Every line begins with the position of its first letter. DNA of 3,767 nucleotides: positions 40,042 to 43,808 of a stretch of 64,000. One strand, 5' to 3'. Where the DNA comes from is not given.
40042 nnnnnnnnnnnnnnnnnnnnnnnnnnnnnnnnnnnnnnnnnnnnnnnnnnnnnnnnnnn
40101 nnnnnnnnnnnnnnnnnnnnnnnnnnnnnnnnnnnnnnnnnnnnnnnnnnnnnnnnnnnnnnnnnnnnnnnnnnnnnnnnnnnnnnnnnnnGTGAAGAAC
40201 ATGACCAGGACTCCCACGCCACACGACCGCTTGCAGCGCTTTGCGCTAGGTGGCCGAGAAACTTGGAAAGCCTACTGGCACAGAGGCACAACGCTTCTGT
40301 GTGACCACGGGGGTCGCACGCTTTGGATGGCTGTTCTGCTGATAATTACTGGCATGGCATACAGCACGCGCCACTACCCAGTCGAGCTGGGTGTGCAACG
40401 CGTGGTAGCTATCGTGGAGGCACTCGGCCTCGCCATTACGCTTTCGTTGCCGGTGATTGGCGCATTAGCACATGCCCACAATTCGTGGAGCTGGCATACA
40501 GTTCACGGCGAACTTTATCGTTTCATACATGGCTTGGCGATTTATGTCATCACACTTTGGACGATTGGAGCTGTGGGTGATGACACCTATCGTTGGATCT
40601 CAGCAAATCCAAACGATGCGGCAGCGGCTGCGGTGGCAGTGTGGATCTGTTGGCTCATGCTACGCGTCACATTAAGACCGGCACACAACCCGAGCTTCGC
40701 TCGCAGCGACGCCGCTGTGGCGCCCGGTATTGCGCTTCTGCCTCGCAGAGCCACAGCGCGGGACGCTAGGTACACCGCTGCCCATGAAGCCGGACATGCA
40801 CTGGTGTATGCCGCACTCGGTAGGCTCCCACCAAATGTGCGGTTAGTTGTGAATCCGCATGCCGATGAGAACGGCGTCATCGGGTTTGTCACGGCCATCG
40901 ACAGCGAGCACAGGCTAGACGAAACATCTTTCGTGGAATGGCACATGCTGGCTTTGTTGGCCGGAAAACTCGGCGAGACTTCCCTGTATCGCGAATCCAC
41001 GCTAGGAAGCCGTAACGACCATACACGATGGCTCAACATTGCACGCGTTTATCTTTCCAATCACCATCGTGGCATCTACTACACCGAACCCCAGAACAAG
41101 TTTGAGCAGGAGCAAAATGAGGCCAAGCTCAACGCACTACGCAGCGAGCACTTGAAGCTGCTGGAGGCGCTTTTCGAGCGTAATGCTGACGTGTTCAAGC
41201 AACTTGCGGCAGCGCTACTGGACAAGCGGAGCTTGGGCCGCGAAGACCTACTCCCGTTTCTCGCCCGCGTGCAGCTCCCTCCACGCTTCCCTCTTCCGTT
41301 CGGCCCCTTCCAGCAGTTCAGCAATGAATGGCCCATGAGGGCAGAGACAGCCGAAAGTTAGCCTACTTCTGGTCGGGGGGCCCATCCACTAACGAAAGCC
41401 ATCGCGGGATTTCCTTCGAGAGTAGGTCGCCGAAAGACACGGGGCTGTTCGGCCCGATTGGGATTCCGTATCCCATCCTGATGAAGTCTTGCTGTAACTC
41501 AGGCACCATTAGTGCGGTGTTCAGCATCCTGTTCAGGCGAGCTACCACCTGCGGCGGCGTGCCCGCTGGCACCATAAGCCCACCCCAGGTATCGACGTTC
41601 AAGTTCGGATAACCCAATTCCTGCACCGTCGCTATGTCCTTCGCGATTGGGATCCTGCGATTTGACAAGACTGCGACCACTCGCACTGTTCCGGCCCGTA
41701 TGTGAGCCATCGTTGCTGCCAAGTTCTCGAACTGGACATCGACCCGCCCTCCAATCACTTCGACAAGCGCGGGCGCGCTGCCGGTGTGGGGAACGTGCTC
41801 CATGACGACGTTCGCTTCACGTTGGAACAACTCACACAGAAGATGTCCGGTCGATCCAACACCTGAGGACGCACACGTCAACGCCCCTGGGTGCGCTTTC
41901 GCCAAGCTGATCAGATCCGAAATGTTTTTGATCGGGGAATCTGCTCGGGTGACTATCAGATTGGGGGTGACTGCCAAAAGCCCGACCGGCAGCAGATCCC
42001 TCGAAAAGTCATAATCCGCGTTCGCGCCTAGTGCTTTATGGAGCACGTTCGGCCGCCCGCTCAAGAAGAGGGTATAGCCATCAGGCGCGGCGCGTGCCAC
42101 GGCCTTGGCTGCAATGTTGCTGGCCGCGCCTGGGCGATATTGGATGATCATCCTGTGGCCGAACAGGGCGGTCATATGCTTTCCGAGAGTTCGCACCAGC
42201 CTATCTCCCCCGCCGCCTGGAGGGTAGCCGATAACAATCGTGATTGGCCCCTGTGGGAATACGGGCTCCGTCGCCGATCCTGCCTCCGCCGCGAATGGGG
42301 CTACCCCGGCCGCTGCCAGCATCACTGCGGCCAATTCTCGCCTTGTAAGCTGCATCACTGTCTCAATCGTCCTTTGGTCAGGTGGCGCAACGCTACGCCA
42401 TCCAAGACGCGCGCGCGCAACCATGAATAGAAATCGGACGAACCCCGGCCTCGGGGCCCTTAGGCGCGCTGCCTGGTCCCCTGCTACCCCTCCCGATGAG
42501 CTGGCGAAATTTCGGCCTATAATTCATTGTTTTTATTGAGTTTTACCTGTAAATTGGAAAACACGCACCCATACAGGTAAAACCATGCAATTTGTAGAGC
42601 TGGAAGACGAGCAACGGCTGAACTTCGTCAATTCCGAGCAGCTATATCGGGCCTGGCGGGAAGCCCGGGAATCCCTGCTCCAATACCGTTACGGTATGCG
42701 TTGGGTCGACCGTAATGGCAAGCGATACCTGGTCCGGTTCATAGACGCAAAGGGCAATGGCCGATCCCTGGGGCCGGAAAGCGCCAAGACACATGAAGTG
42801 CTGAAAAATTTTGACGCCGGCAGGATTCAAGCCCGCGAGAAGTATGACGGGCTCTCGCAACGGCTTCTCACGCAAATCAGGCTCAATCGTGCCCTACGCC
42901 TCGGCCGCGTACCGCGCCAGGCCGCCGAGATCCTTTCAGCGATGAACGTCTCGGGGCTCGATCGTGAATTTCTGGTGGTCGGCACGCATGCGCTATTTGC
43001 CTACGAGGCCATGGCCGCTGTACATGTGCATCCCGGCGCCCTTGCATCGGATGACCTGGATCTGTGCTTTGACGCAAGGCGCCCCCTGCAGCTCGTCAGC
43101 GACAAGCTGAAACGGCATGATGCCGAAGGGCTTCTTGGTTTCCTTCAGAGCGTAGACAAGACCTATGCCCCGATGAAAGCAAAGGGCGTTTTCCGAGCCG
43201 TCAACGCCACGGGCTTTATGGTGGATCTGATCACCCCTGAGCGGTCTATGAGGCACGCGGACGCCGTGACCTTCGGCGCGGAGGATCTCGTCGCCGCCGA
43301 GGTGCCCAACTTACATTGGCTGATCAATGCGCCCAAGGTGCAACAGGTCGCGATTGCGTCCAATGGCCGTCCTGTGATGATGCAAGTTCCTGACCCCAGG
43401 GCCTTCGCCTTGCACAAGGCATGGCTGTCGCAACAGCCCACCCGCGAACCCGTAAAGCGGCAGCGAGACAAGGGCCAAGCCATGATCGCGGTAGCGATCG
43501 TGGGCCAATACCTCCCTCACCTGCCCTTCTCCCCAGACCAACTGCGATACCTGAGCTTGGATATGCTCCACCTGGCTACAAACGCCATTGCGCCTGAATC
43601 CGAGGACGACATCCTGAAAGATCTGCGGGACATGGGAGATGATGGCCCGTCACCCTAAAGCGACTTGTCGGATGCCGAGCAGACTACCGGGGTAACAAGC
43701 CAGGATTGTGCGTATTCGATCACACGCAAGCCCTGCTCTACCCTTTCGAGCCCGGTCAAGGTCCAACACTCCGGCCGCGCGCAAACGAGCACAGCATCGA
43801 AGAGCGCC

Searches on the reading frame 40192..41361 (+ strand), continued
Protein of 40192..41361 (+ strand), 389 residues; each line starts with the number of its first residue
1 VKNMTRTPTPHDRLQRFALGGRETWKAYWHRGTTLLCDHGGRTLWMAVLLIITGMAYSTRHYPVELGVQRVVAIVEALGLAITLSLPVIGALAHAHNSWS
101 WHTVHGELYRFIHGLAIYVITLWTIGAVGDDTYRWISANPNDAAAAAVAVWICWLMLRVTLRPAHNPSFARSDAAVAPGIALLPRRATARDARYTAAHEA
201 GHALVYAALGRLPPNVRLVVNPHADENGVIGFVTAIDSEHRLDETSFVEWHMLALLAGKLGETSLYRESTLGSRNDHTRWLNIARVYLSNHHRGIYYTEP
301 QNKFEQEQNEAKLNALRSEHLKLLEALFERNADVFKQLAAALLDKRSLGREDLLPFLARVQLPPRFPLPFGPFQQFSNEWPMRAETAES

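Call 74: search_solved_structures(query=A4, max_evalue=0.01, show_alignments=1)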
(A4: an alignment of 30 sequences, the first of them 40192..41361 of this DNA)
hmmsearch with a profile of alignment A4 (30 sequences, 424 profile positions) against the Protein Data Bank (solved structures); distinct sequences matched with E-value up to 0.01: 10.
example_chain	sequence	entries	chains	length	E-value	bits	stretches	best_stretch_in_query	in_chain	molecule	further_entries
2dhr_A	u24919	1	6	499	4.9e-09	38.5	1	220-326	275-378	FtsH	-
4eiw_A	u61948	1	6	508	5.2e-09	38.5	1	220-326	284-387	ATP-dependent zinc metalloprotease FtsH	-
8vw9_A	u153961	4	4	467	0.00012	24.1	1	224-329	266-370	ATP-dependent zinc metalloprotease FtsH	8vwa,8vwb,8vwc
6gcn_A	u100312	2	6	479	0.00013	23.9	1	211-322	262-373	ATP-dependent zinc metalloprotease FtsH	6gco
4ww0_A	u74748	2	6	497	0.00014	23.9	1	211-322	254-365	ATP-dependent zinc metalloprotease FtsH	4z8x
2di4_A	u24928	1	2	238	0.00014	23.9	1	225-322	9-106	Cell division protein ftsH homolog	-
3kds_E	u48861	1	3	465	0.00016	23.7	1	224-328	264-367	Cell division protein FtsH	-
2ce7_A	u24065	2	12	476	0.00017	23.6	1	224-328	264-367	CELL DIVISION PROTEIN FTSH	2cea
7tdo_A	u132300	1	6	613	0.0016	20.4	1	217-328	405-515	ATP-dependent zinc metalloprotease FtsH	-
7zbh_A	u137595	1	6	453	0.0033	19.3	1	210-326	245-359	ATP-dependent zinc metalloprotease FtsH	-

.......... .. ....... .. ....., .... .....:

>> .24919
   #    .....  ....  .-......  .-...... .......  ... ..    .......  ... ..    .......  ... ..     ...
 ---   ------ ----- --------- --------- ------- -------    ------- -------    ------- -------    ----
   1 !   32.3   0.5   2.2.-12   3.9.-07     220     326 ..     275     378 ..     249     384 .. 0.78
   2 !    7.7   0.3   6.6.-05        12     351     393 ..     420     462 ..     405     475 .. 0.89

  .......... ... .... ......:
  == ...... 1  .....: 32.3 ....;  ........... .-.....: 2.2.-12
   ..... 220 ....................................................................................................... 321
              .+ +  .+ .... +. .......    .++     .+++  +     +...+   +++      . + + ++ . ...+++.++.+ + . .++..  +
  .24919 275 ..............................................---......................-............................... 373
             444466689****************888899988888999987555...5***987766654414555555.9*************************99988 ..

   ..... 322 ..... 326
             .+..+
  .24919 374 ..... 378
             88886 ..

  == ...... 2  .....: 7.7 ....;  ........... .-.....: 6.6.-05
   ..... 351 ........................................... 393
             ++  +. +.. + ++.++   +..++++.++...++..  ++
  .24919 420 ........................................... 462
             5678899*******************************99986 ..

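Call 84: predict_structure(alignment_id=A4)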
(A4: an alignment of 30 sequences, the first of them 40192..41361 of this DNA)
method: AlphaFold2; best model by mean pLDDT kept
length: 389 residues; sequences in the alignment: 30
mean_pLDDT: 83.9   pTM: 0.60
mean pLDDT of the five models: 83.9, 83.0, 82.1, 81.2, 80.7
residues with pLDDT >= 90: 217; 70-90: 110; 50-70: 25; < 50: 37
segments of 3 or more residues with pLDDT < 50: 1-7, 161-182, 384-389
pLDDT, mean of each block of 10 residues (from residue 1): 48 73 81 76 90 96 94 92 87 68 82 93 94 93 87 77 38 35 72 97 96 93 84 77 77 96 94 88 91 83 96 96 98 98 97 98 95 90 45
secondary structure, 60 per line:
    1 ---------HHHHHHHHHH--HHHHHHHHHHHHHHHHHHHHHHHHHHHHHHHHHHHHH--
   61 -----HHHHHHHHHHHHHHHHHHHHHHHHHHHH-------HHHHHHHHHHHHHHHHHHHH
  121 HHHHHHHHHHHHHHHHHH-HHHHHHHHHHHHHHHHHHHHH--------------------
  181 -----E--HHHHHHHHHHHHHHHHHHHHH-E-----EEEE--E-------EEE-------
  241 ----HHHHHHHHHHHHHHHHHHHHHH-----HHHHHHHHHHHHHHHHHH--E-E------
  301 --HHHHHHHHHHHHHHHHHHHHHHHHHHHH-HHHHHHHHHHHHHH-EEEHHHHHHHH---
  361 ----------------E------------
elements in order: H10-19 H22-58 H66-93 H101-138 H140-160 H189-209 E217-220 E231-233 H245-266 H272-289 H303-330 H332-345 E347-349 H350-357

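Call 88: fold_search(model_id=the predicted structure, library=pdb)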
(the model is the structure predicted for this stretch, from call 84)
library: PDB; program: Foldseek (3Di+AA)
matches with E <= 10: 72; with E <= 0.001: 45
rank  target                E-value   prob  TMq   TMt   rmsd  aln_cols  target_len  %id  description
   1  9a2p_MODEL_1_A        8.1e-07  1.00  0.39  0.24  15.8       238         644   17  Model of E. coli FtsH by in-cell photo-crosslinking MS and deep learning (released 2023-02-24)
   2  3kds_E                1.5e-06  1.00  0.39  0.36   3.2       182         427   18  apo-FtsH crystal structure (released 2009-12-01)
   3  8xqw_F                1.5e-06  1.00  0.38  0.22   5.9       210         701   17  Cryo-EM structure of the Ycf2-FtsHi motor complex from Chlamydomonas reinhardtii in AMPPNP bound state (released 2024-09-11)
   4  3kds_F                1.8e-06  1.00  0.40  0.37   2.9       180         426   18  apo-FtsH crystal structure (released 2009-12-01)
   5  6nyy_B                6.4e-06  1.00  0.39  0.32   9.3       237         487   16  human m-AAA protease AFG3L2, substrate-bound (released 2019-05-22)
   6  7tdo_A                7.0e-06  1.00  0.39  0.36   3.1       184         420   18  Cryo-EM structure of transmembrane AAA+ protease FtsH in the ADP state (released 2022-04-06)
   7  7wi4_A                7.8e-06  1.00  0.37  0.35   5.8       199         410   19  Cryo-EM structure of E.Coli FtsH protease cytosolic domains (released 2022-06-01)
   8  8xks_B                8.6e-06  1.00  0.38  0.25  10.6       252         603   17  The cryo-EM structure of Orf2971-FtsHi motor complex (released 2024-12-04)
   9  8xqw_B                1.1e-05  1.00  0.39  0.21  13.8       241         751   18  Cryo-EM structure of the Ycf2-FtsHi motor complex from Chlamydomonas reinhardtii in AMPPNP bound state (released 2024-09-11)
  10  8xks_G                1.2e-05  1.00  0.37  0.22  13.9       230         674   20  The cryo-EM structure of Orf2971-FtsHi motor complex (released 2024-12-04)
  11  6nyy_A                1.3e-05  1.00  0.40  0.34   4.0       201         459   18  human m-AAA protease AFG3L2, substrate-bound (released 2019-05-22)
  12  8xku_B                1.3e-05  1.00  0.38  0.18   7.4       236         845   15  Cryo-EM structure of the Ycf2-FtsHi motor complex from Arabidopsis in ATP-bound state (released 2024-09-11)
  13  4z8x_A                1.7e-05  1.00  0.36  0.33   3.9       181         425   19  Truncated FtsH from A. aeolicus (released 2015-05-06)
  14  4ww0_B                1.9e-05  1.00  0.35  0.32   3.9       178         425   19  Truncated FtsH from A. aeolicus (released 2015-05-06)
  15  8xku_F                2.0e-05  1.00  0.37  0.31   4.1       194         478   17  Cryo-EM structure of the Ycf2-FtsHi motor complex from Arabidopsis in ATP-bound state (released 2024-09-11)
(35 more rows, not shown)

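Call 106: search_protein_families(library=phrogs, proteins=[window:40192-41361:+], max_evalue=0.001)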
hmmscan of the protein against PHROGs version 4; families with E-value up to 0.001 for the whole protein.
window:40192-41361:+ (389 aa): 1 family
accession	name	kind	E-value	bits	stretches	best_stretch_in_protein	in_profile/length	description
phrog_30773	-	unknown function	0.00057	19.3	1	193-289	421-518/666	-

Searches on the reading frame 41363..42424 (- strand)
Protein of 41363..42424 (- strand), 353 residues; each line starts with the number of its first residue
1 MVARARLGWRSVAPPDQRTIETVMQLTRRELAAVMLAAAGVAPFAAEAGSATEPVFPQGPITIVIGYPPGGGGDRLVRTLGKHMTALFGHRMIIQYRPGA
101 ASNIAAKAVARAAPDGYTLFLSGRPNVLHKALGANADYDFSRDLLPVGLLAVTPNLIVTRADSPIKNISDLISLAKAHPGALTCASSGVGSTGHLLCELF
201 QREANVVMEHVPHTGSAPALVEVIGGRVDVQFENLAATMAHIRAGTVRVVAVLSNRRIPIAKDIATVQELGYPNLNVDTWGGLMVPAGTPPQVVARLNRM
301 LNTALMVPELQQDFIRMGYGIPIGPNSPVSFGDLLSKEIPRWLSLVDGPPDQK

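Call 3: search_protein_families(library=pfam, proteins=[window:41363-42424:-], max_evalue=0.01)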
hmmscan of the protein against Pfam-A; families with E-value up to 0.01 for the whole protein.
window:41363-42424:- (353 aa): 1 family
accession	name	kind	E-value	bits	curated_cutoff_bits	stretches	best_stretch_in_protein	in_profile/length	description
PF03401.19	TctC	-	2.1e-50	172.2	27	1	77-312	2-237/274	Tripartite tricarboxylate transporter family receptor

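Call 4: search_protein_families(library=ncbifam, proteins=[window:41363-42424:-], max_evalue=0.01)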
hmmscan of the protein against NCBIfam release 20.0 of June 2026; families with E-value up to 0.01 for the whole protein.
window:41363-42424:- (353 aa): 0 families

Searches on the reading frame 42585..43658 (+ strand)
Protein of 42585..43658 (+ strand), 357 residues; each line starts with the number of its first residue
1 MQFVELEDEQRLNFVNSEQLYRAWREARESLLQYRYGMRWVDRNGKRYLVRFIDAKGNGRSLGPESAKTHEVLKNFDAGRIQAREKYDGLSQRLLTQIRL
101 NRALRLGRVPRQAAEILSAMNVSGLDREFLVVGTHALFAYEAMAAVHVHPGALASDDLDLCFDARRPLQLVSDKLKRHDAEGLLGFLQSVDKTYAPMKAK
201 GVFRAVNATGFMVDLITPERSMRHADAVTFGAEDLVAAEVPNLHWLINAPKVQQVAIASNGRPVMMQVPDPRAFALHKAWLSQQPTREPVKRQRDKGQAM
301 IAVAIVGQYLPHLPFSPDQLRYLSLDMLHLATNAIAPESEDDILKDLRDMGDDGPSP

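Call 3: search_protein_families(library=pfam, proteins=[window:42585-43658:+], max_evalue=0.01)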
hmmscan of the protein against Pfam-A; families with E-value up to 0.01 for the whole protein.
window:42585-43658:+ (357 aa): 1 family
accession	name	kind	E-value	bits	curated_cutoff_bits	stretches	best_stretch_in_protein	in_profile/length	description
PF12281.14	NTP_transf_8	-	1.4e-53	182.6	26.3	1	112-315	2-209/218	Nucleotidyltransferase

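Call 4: search_protein_families(library=ncbifam, proteins=[window:42585-43658:+], max_evalue=0.01)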
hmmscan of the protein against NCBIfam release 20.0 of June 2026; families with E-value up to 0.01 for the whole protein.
window:42585-43658:+ (357 aa): 0 families

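Call 6: search_protein_families(library=padloc, proteins=[window:42585-43658:+], max_evalue=0.01)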
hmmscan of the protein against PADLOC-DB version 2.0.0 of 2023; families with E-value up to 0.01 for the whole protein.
window:42585-43658:+ (357 aa): 0 families
